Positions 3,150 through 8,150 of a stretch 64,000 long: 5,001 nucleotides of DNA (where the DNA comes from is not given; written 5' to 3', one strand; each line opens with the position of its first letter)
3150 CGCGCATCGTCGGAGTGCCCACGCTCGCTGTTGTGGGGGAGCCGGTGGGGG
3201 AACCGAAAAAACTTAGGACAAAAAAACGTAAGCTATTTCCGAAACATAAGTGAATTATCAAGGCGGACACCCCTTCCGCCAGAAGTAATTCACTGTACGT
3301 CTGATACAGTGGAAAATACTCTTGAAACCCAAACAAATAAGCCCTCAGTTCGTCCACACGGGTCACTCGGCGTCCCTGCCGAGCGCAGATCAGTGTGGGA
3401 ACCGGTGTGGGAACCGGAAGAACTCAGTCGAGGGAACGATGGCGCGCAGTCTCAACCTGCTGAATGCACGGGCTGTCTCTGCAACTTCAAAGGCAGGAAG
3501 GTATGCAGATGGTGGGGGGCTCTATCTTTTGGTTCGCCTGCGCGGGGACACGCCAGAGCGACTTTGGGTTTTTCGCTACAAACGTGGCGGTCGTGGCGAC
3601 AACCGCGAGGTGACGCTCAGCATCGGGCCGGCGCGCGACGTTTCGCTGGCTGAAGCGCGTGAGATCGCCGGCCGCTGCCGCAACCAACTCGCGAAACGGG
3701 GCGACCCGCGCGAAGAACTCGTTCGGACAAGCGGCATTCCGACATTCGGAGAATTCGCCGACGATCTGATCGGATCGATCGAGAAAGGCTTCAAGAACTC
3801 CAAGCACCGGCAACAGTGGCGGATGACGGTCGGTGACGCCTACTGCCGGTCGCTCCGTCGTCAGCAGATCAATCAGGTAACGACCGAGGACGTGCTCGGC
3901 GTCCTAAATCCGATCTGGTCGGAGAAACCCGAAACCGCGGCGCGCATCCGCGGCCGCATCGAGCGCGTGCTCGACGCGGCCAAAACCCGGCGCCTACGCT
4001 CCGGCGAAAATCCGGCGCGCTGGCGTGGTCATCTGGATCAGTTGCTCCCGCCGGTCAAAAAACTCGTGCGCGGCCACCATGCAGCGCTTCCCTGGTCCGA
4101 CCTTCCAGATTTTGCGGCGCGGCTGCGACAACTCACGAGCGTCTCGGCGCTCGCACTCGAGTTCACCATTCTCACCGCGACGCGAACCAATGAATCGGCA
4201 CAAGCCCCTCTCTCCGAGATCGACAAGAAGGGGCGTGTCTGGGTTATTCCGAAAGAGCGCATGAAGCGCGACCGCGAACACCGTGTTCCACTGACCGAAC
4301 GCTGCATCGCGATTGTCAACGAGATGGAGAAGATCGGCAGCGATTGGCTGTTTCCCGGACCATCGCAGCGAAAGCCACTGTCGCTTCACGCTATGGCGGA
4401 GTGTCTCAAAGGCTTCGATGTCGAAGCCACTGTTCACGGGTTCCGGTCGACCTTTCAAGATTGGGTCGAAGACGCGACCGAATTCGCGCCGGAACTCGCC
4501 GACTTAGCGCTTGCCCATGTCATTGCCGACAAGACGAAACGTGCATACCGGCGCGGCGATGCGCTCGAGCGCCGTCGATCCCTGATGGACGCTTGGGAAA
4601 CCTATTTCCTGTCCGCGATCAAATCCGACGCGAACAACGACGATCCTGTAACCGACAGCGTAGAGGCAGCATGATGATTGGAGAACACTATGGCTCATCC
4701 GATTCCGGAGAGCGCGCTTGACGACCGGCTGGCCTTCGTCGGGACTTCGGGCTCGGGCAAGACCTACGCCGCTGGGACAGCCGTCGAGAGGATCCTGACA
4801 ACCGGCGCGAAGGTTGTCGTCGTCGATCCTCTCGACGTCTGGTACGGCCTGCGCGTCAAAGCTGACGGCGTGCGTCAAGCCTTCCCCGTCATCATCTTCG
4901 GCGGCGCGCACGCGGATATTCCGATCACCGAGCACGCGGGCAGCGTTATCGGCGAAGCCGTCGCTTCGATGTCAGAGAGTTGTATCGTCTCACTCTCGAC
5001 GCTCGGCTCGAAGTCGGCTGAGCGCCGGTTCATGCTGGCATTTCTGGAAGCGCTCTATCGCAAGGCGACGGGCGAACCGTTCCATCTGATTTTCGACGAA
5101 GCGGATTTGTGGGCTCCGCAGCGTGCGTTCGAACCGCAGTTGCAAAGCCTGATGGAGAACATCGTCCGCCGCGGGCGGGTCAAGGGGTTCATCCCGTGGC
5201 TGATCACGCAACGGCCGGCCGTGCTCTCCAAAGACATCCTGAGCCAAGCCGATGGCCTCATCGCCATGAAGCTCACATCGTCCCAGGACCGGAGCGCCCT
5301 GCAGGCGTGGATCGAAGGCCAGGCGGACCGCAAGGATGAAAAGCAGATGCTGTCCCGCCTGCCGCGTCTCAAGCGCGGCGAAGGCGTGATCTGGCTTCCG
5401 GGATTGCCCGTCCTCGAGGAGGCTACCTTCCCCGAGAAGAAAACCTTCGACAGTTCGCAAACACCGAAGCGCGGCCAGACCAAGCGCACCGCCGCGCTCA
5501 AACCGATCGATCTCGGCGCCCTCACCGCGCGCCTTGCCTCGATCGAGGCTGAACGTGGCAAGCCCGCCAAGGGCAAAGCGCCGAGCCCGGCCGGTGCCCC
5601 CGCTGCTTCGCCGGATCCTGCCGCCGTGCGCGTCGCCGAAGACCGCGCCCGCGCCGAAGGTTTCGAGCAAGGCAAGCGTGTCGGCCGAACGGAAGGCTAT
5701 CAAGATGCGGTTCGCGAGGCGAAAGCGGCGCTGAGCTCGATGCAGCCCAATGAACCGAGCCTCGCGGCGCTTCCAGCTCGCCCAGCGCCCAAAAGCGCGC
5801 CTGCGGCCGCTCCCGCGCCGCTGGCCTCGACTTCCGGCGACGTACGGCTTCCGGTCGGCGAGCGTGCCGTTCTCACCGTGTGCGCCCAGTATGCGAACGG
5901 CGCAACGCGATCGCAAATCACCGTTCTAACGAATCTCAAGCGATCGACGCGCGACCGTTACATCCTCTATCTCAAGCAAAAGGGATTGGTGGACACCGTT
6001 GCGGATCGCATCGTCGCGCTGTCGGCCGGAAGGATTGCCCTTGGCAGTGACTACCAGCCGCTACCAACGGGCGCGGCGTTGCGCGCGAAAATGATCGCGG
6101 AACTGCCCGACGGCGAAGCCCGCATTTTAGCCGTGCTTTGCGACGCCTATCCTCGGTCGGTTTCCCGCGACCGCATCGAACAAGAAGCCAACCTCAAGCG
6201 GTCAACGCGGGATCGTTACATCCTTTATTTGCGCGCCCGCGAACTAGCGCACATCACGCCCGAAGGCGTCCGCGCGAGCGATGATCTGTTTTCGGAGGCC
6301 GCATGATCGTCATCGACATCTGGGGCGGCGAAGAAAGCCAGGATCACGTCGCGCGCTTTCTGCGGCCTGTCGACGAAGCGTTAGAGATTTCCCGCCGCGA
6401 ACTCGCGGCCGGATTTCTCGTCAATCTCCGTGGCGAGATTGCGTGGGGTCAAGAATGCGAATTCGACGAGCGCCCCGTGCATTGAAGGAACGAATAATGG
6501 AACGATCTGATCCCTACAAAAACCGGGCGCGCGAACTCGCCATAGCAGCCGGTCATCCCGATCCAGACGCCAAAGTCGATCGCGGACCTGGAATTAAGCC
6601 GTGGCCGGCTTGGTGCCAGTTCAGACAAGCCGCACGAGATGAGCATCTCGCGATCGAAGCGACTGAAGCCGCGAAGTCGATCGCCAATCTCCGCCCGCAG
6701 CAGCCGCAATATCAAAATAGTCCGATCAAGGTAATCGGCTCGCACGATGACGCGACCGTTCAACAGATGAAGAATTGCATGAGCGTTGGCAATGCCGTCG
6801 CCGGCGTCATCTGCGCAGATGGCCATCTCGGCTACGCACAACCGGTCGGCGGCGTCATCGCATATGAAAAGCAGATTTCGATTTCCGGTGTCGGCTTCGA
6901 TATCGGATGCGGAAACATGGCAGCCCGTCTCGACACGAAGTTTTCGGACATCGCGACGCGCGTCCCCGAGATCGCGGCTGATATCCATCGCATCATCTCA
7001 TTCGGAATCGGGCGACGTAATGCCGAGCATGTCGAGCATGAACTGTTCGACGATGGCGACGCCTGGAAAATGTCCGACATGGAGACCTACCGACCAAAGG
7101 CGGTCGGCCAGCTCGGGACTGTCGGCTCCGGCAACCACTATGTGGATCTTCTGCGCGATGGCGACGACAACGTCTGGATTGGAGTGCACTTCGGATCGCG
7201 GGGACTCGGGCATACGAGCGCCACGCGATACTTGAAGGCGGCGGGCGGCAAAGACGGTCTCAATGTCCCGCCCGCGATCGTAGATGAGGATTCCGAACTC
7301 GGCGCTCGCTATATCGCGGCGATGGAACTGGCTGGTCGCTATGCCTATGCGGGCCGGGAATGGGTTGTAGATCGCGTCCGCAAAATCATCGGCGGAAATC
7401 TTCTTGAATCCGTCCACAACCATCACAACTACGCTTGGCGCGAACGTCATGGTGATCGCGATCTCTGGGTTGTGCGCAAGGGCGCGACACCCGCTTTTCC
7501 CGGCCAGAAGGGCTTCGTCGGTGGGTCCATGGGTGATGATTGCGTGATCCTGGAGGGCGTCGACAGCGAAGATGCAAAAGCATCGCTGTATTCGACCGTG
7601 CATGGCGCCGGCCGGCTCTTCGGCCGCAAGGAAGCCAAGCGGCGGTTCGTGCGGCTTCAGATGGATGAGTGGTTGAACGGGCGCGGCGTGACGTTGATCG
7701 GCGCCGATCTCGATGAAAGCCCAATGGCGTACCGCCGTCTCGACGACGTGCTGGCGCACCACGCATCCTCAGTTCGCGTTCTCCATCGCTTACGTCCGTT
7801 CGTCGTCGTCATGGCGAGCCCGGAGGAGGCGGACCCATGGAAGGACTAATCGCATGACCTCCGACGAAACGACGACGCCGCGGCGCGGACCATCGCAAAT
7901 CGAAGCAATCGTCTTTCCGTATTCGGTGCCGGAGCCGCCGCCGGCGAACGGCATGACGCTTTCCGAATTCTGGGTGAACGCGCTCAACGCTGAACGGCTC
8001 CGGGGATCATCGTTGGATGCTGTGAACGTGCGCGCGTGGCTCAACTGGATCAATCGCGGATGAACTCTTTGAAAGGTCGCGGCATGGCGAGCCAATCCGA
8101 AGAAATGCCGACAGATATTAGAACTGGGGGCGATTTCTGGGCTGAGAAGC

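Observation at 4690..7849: Early-operon trio: HerA/FtsK-like ATPase with tandem wHTH repeats, coupled 60-aa acidic protein, and an N-terminally extended RtcB RNA ligase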

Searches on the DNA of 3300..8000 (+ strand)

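Call 6: search_dna_similar(query=window:3300-8000:+, collection=phages, mode=distant, max_rows=20)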
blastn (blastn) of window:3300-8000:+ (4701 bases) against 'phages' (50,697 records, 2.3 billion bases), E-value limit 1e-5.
Records with a match: 6; places in all: 6; records where one place covers at least 80% of the query: 0.
Best place of each record, by identity: 60-80% 6.
By first word of the organism name: Acidovorax 2; Microcystis 1; Sinorhizobium 1; Tunturiibacter 1; Caulobacter 1.
By host as written in the record: Microcystis wesenbergii 1; Sinorhizobium meliloti 1; Tunturiibacter psychrotolerans X4BP1 1; Caulobacter vibrioides CB15 1; Acidovorax valerianellae GBBC 3161 1; Acidovorax valerianellae GBBC 3357 1.
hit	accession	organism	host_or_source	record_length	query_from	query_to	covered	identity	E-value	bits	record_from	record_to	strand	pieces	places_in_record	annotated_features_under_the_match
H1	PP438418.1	Microcystis phage Mwe-JY26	Microcystis wesenbergii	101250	3443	4315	19%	67.3%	2e-49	205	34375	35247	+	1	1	hypothetical protein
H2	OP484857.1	Sinorhizobium phage AP-16-3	Sinorhizobium meliloti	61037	3464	4315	18%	66.9%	4e-52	214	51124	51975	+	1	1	hypothetical protein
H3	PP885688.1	Tunturiibacter phage Tunturi_5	Tunturiibacter psychrotolerans X4BP1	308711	4114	4315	4%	73.8%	2e-25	126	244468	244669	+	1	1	tRNA splicing ligase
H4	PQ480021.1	Caulobacter phage DMCA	Caulobacter vibrioides CB15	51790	590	751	3%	68.5%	2e-6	64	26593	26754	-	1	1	integrase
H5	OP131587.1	Acidovorax phage Alfacinha3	Acidovorax valerianellae GBBC 3161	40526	591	741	3%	70.9%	2e-10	75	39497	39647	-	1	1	site-specific integrase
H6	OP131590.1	Acidovorax phage Alfacinha1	Acidovorax valerianellae GBBC 3357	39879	591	741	3%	70.9%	2e-10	75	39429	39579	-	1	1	site-specific integrase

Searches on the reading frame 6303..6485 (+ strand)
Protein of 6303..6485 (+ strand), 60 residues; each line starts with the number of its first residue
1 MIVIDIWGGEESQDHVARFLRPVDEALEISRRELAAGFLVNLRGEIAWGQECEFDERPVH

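Call 3: search_protein_families(library=pfam, proteins=[window:6303-6485:+], max_evalue=0.01)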
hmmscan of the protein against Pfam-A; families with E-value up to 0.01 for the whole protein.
window:6303-6485:+ (60 aa): 0 families

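Call 4: search_protein_families(library=ncbifam, proteins=[window:6303-6485:+], max_evalue=0.01)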
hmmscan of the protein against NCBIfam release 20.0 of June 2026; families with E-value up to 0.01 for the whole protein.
window:6303-6485:+ (60 aa): 0 families

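Call 18: search_protein_families(library=phrogs, proteins=[window:6303-6485:+], max_evalue=0.001)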
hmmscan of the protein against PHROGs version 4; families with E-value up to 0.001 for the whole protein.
window:6303-6485:+ (60 aa): 0 families

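Call 41: find_homologous_proteins(query=window:6303-6485:+, max_evalue=0.001)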
Query window:6303-6485:+ (60 aa): 2 proteins with E <= 0.001 among 2 candidates.
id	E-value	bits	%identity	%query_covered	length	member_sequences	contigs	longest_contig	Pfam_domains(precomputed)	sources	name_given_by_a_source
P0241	1.9e-30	121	92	100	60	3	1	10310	-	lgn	-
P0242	4.3e-14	70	63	93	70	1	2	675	-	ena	-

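Call 47: search_protein_families(library=padloc, proteins=[window:6303-6485:+], max_evalue=0.01)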
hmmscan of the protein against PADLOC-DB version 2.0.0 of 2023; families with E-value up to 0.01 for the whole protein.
window:6303-6485:+ (60 aa): 0 families

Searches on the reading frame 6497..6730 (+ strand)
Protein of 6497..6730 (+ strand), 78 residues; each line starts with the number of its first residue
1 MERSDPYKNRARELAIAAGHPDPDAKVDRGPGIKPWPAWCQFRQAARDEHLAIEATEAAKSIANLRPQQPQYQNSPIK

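Call 49: search_protein_representatives(protein=window:6497-6730:+)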
Query: 78 residues. Proteins with E-value up to 0.001 (for the whole library): 116; up to 1e-10: 38; up to 1e-30: 0. The best 116 are listed.
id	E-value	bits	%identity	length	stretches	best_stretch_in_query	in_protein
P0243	7.5e-29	115.4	74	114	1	1-77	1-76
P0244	5.1e-18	81.0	69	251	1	1-73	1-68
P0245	6.4e-18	80.7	59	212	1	1-78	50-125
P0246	2.6e-16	75.5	65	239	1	3-77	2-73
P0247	1.5e-15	73.1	60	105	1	1-75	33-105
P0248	1.6e-15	73.0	58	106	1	1-76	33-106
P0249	2.3e-15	72.5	57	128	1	1-78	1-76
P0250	2.8e-15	72.3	55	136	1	2-78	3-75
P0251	4.5e-15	71.6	54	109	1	2-78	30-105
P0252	9.1e-15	70.6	54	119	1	6-78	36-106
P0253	1.1e-14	70.3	60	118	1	3-78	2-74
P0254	1.1e-14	70.3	58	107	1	3-78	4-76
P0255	1.2e-14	70.2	56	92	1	1-74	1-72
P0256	1.7e-14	69.8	57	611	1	3-77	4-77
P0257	2.4e-14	69.3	60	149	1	3-78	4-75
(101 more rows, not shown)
